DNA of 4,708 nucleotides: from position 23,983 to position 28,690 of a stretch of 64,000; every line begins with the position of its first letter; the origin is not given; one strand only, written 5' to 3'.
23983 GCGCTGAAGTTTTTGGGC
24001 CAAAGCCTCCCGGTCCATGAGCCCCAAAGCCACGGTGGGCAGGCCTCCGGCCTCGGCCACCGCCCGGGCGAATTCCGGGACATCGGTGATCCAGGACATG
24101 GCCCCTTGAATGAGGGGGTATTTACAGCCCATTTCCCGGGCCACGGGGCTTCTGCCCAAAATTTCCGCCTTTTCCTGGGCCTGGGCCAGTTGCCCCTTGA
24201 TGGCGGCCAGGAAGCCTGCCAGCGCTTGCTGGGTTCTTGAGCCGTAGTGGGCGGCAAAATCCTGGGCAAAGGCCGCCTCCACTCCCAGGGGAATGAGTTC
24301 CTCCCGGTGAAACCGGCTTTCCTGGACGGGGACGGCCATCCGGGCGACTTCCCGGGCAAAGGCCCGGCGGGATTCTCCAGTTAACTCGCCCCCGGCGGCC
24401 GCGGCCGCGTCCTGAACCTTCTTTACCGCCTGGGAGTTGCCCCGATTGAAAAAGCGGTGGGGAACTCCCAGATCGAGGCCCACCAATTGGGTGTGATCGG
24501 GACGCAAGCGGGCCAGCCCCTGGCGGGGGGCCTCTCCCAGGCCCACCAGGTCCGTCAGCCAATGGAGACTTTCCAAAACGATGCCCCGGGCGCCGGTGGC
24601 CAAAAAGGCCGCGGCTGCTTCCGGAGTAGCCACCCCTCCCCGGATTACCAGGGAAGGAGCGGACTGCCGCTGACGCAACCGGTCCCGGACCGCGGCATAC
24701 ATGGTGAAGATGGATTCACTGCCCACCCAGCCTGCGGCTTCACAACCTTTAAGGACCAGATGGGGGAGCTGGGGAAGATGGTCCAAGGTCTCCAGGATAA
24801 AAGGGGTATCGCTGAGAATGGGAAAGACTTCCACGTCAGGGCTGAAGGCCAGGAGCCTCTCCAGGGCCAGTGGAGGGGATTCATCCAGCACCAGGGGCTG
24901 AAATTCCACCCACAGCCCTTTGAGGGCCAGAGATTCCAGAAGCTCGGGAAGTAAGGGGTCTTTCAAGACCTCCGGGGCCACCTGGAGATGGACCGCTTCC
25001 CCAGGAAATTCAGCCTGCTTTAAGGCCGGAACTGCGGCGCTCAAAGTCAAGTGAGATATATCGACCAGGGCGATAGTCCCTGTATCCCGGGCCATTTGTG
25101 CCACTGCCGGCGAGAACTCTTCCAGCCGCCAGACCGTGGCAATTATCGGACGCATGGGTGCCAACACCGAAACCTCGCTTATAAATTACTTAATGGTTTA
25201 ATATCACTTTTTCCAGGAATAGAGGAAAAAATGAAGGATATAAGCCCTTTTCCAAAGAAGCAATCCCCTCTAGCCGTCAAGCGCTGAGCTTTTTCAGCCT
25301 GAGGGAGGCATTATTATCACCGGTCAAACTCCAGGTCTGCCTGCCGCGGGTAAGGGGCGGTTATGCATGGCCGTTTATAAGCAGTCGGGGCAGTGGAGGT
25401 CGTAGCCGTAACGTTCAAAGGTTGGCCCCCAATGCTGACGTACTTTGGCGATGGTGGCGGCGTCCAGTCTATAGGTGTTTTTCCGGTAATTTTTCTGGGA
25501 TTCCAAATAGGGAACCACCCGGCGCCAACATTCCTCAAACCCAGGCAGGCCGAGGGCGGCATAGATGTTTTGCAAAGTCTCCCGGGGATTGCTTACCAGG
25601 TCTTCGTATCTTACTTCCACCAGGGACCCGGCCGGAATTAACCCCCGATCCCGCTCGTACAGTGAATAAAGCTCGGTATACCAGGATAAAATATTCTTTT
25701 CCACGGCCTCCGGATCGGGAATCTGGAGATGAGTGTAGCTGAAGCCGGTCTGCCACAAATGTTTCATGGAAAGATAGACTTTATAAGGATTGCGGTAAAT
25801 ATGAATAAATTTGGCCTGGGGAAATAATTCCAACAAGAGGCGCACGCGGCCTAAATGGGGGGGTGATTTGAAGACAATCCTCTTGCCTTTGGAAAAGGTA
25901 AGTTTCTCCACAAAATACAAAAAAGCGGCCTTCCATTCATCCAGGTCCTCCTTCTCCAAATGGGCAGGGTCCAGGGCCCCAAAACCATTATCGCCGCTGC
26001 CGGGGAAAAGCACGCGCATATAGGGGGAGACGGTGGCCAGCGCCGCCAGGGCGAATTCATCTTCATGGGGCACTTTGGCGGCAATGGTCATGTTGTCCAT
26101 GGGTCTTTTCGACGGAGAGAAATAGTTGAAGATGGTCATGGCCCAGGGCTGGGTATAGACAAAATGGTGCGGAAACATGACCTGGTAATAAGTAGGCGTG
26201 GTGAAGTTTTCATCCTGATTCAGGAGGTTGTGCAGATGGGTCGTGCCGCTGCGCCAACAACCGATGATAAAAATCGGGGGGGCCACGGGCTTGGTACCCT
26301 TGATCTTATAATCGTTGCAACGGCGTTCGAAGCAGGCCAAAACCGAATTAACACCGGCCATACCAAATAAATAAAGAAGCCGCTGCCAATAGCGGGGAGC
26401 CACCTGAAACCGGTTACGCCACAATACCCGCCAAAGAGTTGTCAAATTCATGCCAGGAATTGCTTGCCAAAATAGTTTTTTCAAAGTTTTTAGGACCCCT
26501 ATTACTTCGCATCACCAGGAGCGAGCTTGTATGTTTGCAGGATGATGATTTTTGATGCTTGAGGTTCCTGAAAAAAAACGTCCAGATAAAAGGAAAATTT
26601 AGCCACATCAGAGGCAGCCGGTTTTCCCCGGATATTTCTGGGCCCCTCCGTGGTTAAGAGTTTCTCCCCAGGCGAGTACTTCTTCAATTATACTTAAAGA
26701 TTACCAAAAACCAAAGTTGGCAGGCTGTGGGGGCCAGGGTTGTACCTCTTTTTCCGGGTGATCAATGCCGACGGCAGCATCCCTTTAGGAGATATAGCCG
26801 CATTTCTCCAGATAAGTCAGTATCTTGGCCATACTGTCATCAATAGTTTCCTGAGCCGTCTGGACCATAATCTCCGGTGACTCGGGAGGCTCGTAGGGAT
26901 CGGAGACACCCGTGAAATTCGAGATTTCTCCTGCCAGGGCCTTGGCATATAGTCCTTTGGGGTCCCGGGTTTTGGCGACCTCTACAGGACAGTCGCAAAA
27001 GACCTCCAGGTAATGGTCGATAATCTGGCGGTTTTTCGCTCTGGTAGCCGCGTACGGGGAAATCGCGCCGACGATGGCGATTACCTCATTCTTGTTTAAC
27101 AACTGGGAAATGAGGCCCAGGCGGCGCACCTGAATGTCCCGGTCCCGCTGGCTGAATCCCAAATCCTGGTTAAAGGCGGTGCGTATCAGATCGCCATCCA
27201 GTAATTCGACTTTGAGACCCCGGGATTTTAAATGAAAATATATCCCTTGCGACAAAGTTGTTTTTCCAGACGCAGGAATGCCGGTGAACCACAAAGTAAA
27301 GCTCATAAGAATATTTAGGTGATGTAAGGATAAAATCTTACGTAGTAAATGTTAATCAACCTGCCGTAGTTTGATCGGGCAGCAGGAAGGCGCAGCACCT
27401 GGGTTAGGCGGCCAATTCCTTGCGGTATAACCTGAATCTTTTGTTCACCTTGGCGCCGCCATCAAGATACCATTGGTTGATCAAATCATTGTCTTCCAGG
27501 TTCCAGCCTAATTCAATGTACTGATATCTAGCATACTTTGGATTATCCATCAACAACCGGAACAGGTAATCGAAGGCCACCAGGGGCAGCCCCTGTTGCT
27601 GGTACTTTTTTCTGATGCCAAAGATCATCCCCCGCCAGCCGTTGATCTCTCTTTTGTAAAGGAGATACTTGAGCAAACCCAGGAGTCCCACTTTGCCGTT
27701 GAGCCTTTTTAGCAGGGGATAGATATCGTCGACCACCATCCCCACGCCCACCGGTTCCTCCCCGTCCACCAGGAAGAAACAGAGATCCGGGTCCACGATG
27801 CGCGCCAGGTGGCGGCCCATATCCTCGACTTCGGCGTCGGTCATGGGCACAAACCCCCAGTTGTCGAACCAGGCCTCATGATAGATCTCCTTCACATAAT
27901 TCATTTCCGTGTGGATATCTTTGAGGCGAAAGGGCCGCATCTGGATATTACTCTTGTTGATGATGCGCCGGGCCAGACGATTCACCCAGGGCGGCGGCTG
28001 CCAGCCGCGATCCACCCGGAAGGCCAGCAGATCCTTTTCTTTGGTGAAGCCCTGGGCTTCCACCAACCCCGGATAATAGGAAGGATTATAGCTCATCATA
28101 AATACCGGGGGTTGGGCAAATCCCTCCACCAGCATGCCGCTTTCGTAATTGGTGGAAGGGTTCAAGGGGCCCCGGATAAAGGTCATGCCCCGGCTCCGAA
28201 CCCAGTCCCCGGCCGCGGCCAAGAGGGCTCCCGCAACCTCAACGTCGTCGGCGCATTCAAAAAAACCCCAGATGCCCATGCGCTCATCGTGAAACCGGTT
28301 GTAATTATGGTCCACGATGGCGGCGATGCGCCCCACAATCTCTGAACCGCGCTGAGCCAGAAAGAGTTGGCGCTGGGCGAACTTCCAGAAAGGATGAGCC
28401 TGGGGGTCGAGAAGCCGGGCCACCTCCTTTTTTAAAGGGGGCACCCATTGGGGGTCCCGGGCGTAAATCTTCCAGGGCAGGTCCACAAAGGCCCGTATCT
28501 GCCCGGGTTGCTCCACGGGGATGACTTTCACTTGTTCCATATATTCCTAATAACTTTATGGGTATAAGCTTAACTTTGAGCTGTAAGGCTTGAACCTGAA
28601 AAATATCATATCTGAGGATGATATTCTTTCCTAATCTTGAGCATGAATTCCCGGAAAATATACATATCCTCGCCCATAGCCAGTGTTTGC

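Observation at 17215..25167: Unusual PKS architecture: tandem TIM/NPD-like N-terminus, one atypical ACP, a terminal DH and no release domain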

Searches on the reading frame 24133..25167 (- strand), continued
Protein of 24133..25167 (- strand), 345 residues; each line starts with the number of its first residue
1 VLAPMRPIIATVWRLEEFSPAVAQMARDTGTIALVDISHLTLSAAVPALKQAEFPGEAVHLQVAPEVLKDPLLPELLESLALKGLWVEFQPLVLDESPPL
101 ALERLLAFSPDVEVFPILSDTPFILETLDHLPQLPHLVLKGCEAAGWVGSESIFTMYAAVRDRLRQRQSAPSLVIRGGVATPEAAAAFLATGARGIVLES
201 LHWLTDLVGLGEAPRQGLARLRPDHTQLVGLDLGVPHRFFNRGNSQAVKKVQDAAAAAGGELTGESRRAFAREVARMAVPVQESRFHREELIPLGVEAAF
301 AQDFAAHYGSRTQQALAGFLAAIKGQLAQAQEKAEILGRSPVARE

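Call 91: search_protein_families(library=pfam, proteins=[P0357, P0335], max_evalue=0.00001)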
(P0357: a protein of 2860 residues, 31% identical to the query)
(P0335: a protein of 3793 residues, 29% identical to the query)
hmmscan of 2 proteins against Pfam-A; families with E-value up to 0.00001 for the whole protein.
P0357 (2860 aa): 12 families
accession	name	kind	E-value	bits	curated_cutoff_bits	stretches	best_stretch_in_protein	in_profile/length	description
PF00109.32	ketoacyl-synt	-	1.6e-63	215.1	20.8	1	696-966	2-252/252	Beta-ketoacyl synthase, N-terminal domain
PF08659.16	KR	-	6e-41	140.8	22.6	1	2255-2477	3-178/180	KR domain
PF00698.26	Acyl_transf_1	-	2.5e-38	132.8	32.7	1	1267-1561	2-281/319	Acyl transferase domain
PF02801.28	Ketoacyl-synt_C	-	4.5e-34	117.4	20.8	1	974-1091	1-118/119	Beta-ketoacyl synthase, C-terminal domain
PF03060.21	NMO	-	5.3e-32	112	28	2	14-229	20-264/331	Nitronate monooxygenase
PF00106.31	adh_short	-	1.7e-25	90.1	26.6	1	2336-2473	34-175/195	short chain dehydrogenase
PF13561.12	adh_short_C2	-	8.4e-18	65.2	27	1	2340-2473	33-172/236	Enoyl-(Acyl carrier protein) reductase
PF16197.11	KAsynt_C_assoc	-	7.5e-10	39.6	33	1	1094-1193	1-91/111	Ketoacyl-synthetase C-terminal extension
PF14765.12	PS-DH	-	1.3e-08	35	23.7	1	2725-2847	31-156/166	Polyketide synthase dehydratase N-terminal domain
PF21089.3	PKS_DH_N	-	2.1e-07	31.2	27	1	2584-2660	18-94/103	Polyketide synthase dehydratase domain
PF22336.2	RhiE-like_linker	-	4.2e-06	27.1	27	0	1168-1234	3-63/67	RhiE-like, KS-MAT linker domain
PF22621.2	CurL-like_PKS_C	-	8.7e-06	26.1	27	0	1163-1231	1-64/64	CurL-like, PKS C-terminal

P0335 (3793 aa): 12 families
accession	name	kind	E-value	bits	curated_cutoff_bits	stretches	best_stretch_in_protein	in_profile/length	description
PF00109.32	ketoacyl-synt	-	9.9e-106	353.4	20.8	3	691-979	2-252/252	Beta-ketoacyl synthase, N-terminal domain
PF00698.26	Acyl_transf_1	-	5.7e-39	134.9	32.7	1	1551-1831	4-277/319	Acyl transferase domain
PF02801.28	Ketoacyl-synt_C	-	6.8e-38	129.8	20.8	1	987-1102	1-118/119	Beta-ketoacyl synthase, C-terminal domain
PF08659.16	KR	-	2.5e-30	106.2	22.6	1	3197-3392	3-161/180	KR domain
PF00550.31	PP-binding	-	1.9e-28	99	20.8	1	2850-2917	2-67/67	Phosphopantetheine attachment site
PF03060.21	NMO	-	4.8e-17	62.8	28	0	84-246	113-279/331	Nitronate monooxygenase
PF00106.31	adh_short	-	4.2e-11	43.1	26.6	0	3280-3383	41-152/195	short chain dehydrogenase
PF13561.12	adh_short_C2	-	7e-09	36.1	27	0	3293-3379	48-142/236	Enoyl-(Acyl carrier protein) reductase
PF00108.29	Thiolase_N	-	1.4e-08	34.9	26.4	0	883-929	66-112/260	Thiolase, N-terminal domain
PF14765.12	PS-DH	-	9.4e-07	29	23.7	1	3695-3778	73-163/166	Polyketide synthase dehydratase N-terminal domain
PF21089.3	PKS_DH_N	-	4.3e-06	27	27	1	3489-3591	2-102/103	Polyketide synthase dehydratase domain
PF16197.11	KAsynt_C_assoc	-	8.6e-06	26.6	33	0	1110-1153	6-45/111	Ketoacyl-synthetase C-terminal extension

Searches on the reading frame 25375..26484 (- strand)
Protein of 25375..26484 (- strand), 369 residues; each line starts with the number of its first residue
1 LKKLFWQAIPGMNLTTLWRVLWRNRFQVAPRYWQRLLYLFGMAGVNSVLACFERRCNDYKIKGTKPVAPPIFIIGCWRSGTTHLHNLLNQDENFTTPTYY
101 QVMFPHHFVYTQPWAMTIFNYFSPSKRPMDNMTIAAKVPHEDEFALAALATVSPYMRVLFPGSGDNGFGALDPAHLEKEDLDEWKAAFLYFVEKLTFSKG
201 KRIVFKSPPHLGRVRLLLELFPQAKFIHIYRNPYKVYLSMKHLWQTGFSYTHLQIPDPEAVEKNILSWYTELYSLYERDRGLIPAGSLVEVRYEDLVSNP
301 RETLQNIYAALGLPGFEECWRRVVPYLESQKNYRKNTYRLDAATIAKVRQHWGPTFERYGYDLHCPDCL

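Call 6: search_protein_families(library=pfam, proteins=[window:25375-26484:-], max_evalue=0.001)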
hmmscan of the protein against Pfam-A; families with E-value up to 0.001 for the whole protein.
window:25375-26484:- (369 aa): 3 families
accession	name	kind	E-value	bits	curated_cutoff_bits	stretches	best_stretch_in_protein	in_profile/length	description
PF13469.12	Sulfotransfer_3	-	1e-38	134.3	27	1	70-317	1-215/216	Sulfotransferase family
PF00685.33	Sulfotransfer_1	-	3.6e-11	43.4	22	1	70-337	3-204/255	Sulfotransferase domain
PF17784.7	Sulfotransfer_4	-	0.00061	20.1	22.8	0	214-269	81-140/215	Sulfotransferase domain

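Call 8: search_protein_families(library=ncbifam, proteins=[window:25375-26484:-], max_evalue=0.01)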
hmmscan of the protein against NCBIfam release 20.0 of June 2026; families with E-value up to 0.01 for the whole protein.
window:25375-26484:- (369 aa): 1 family
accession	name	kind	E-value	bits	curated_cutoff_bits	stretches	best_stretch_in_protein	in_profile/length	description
NF052394.1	NodProtNoeE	equivalog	1.7e-06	27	500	1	199-247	95-144/387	nodulation protein NoeE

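Call 60: search_solved_structures(query=window:25375-26484:-, max_evalue=1)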
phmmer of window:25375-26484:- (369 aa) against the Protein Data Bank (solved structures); distinct sequences matched with E-value up to 1: 10.
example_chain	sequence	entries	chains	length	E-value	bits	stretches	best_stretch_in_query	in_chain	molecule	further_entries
2z6v_A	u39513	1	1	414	8.5e-09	38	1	65-344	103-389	Putative uncharacterized protein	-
2zq5_A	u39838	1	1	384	1.8e-07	33.7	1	200-340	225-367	Putative uncharacterized protein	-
4gox_A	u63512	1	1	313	3e-07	32.9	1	201-318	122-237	Polyketide synthase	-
8w5z_A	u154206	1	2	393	0.00089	21.5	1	179-315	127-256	Protein-tyrosine sulfotransferase (Fragment)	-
4gbm_A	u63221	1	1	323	0.17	14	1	203-315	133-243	CurM Sulfotransferase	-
9fi0_A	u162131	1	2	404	0.53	12.4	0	109-197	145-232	Alginate lyase family protein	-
8bdq_A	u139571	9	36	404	0.53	12.4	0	109-197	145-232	Alginate lyase family protein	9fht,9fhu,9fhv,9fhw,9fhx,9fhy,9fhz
9fi1_A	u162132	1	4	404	0.53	12.4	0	109-197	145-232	Alginate lyase family protein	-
9fi5_A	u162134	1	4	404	0.53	12.4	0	109-197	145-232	Alginate lyase family protein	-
9fi6_A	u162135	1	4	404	0.56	12.3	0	109-197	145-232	Alginate lyase family protein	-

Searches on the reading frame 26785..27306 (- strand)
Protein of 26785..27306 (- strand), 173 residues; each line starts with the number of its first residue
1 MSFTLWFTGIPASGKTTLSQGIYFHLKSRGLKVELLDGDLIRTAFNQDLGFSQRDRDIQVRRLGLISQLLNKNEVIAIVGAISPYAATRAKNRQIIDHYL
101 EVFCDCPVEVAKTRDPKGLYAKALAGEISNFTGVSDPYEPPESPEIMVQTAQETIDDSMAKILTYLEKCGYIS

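Call 6: search_protein_families(library=pfam, proteins=[window:26785-27306:-], max_evalue=0.001)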
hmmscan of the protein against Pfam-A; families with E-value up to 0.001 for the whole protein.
window:26785-27306:- (173 aa): 3 families
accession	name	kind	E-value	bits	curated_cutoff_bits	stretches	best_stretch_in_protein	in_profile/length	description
PF01583.26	APS_kinase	-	9.2e-53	178.8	21.1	1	2-148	2-151/152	Adenylylsulphate kinase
PF08433.16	KTI12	-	5.5e-07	29.8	22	1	7-88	6-85/271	Chromatin associated protein KTI12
PF24883.2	NPHP3_N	-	0.00022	21.9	24.8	1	4-33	24-53/164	Nephrocystin 3, N-terminal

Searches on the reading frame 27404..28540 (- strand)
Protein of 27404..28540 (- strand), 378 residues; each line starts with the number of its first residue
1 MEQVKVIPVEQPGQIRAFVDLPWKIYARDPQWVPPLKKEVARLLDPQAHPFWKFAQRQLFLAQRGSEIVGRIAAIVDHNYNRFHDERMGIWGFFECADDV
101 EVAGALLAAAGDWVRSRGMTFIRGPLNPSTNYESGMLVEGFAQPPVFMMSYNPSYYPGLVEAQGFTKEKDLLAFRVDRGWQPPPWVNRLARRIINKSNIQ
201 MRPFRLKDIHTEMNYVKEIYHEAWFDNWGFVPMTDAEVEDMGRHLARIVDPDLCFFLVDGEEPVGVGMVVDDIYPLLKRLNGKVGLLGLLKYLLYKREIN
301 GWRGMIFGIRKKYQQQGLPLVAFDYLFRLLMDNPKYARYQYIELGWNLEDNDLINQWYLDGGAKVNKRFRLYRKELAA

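Call 6: search_protein_families(library=pfam, proteins=[window:27404-28540:-], max_evalue=0.001)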
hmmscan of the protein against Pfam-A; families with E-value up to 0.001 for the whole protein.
window:27404-28540:- (378 aa): 0 families

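Call 8: search_protein_families(library=ncbifam, proteins=[window:27404-28540:-], max_evalue=0.01)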
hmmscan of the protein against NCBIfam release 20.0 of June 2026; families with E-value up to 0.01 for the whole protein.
window:27404-28540:- (378 aa): 0 families

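Call 31: search_solved_structures(query=window:27404-28540:-, max_evalue=10)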
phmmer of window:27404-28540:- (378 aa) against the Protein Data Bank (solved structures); distinct sequences matched with E-value up to 10: 0.

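Call 38: find_homologous_proteins(query=window:27404-28540:-, max_evalue=0.00001)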
Query window:27404-28540:- (378 aa): 2431 proteins with E <= 0.00001 among 8000 candidates; the best 120 are listed.
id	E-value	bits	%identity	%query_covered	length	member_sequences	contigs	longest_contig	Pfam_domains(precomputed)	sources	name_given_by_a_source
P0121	5.3e-263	890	100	100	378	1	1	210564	-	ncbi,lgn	ncbi:MAG: acyl-CoA N-acyltransferase [Thermodesulfobacteriota bacterium]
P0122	3.8e-239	811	89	100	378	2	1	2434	-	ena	-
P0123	2.8e-235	799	89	100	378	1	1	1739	-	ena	-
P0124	1.7e-232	790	87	100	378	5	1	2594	-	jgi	jgi:hypothetical protein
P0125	8.4e-223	758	83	100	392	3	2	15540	-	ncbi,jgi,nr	ncbi:MAG: acyl-CoA N-acyltransferase [Deltaproteobacteria bacterium]|nr:MAG: acyl-CoA N-acyltransfer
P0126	8.4e-218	741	81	100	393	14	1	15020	-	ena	-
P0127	5.8e-216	735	84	95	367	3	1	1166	-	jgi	jgi:hypothetical protein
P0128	1.5e-214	730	80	100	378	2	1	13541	-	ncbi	-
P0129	7.3e-211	718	78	100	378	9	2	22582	-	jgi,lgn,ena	-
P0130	9.5e-211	718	78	100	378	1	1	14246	-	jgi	jgi:hypothetical protein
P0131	7.6e-206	702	79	96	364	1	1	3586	-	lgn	-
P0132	2.1e-202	690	75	100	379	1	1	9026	-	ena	-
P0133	5.4e-200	682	73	100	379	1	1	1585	-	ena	-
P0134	7.3e-198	675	73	100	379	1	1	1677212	-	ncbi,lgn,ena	-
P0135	4.4e-197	673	74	100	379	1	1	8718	-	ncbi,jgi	jgi:hypothetical protein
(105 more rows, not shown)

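Call 48: predict_structure(alignment_id=A3)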
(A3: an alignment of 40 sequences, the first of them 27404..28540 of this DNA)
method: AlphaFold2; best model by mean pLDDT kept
length: 378 residues; sequences in the alignment: 40
mean_pLDDT: 88.4   pTM: 0.87
mean pLDDT of the five models: 88.4, 88.4, 87.4, 85.3, 80.8
residues with pLDDT >= 90: 170; 70-90: 199; 50-70: 9; < 50: 0
segments of 3 or more residues with pLDDT < 50: none
pLDDT, mean of each block of 10 residues (from residue 1): 91 93 90 88 88 92 95 94 93 94 98 98 81 78 79 94 96 88 83 87 90 92 85 84 81 91 92 88 79 87 88 86 87 89 83 81 87 89
secondary structure, 60 per line:
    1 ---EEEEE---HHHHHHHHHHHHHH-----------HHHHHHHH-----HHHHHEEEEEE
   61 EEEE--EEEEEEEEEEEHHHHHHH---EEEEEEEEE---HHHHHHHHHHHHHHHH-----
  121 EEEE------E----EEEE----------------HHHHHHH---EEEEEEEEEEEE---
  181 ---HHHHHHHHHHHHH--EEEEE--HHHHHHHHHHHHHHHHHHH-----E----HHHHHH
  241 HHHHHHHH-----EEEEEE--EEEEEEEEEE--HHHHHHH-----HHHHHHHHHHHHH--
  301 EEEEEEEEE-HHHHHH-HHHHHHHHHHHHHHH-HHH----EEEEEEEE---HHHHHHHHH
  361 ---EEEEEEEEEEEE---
elements in order: E4-8 H12-25 H37-44 H50-54 E55-64 E67-77 H78-84 E88-96 H100-115 E121-124 E136-139 H156-162 E166-177 H184-196 E199-203 H206-224 H235-248 E254-259 E262-271 H274-280 H286-298 E301-309 H311-316 H318-332 E341-348 H352-360 E364-375

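Call 51: fold_search(model_id=the predicted structure, library=pdb)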
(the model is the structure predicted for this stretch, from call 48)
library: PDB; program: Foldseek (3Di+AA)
matches with E <= 10: 660; with E <= 0.001: 148
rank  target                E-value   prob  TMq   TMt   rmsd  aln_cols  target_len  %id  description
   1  2wpw_C                6.9e-13  1.00  0.58  0.66   6.4       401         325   10  Tandem GNAT protein from the clavulanic acid biosynthesis pathway (without AcCoA) (released 2009-12-29)
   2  7q3a_B                7.7e-13  1.00  0.61  0.67   5.5       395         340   12  Crystal structure of MAB_4324 a tandem repeat GNAT from Mycobacterium abscessus (released 2022-05-04)
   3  2wpw_B                2.9e-12  1.00  0.59  0.67   6.1       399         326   12  Tandem GNAT protein from the clavulanic acid biosynthesis pathway (without AcCoA) (released 2009-12-29)
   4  7q3a_A                3.4e-12  1.00  0.60  0.66   5.5       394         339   12  Crystal structure of MAB_4324 a tandem repeat GNAT from Mycobacterium abscessus (released 2022-05-04)
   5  2wpw_A                3.9e-12  1.00  0.57  0.64   6.6       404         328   11  Tandem GNAT protein from the clavulanic acid biosynthesis pathway (without AcCoA) (released 2009-12-29)
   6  5kf1_A                5.4e-12  1.00  0.58  0.68   6.3       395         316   13  X-ray structure of a glucosamine N-Acetyltransferase from Clostridium acetobutylicum, apo form, pH 5 (released 2016-07-06)
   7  5kgh_B                5.8e-12  1.00  0.57  0.67   6.0       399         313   12  X-ray structure of a glucosamine N-Acetyltransferase from Clostridium acetobutylicum, mutant Y297F (released 2016-07-06)
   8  3tt2                  6.5e-12  1.00  0.53  0.61   6.0       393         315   13  Crystal Structure of GCN5-related N-Acetyltransferase from Sphaerobacter thermophilus (released 2011-10-05)
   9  2wpx_A                1.0e-11  1.00  0.58  0.66   6.4       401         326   12  Tandem GNAT protein from the clavulanic acid biosynthesis pathway (with AcCoA) (released 2009-12-29)
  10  5kf1_B                1.2e-11  1.00  0.58  0.68   6.2       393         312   12  X-ray structure of a glucosamine N-Acetyltransferase from Clostridium acetobutylicum, apo form, pH 5 (released 2016-07-06)
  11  5kgh_A                1.2e-11  1.00  0.59  0.68   6.1       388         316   11  X-ray structure of a glucosamine N-Acetyltransferase from Clostridium acetobutylicum, mutant Y297F (released 2016-07-06)
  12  5kf2                  1.8e-11  1.00  0.58  0.67   6.1       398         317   13  X-ray structure of a glucosamine N-Acetyltransferase from Clostridium acetobutylicum, apo form, pH 8 (released 2016-07-06)
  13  5kga_A                3.8e-11  1.00  0.59  0.68   6.0       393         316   12  X-ray structure of a glucosamine N-Acetyltransferase from Clostridium acetobutylicum, mutant D287N, in complex with N- (released 2016-07-06)
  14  1ozp                  8.6e-10  1.00  0.54  0.68   7.8       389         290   12  Crystal Structure of Rv0819 from Mycobacterium tuberculosis MshD-Mycothiol Synthase Acetyl-Coenzyme A Complex. (released 2003-09-09)
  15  6wqb                  1.8e-09  1.00  0.41  0.49   7.9       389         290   12  Crystal structure of VipF from Legionella hackeliae in complex with acetyl-CoA (released 2021-11-10)
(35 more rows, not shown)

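Call 74: search_protein_families(library=pfam, proteins=[window:27404-28540:-], max_evalue=0.01)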
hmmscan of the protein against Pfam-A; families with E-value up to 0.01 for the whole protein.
window:27404-28540:- (378 aa): 0 families
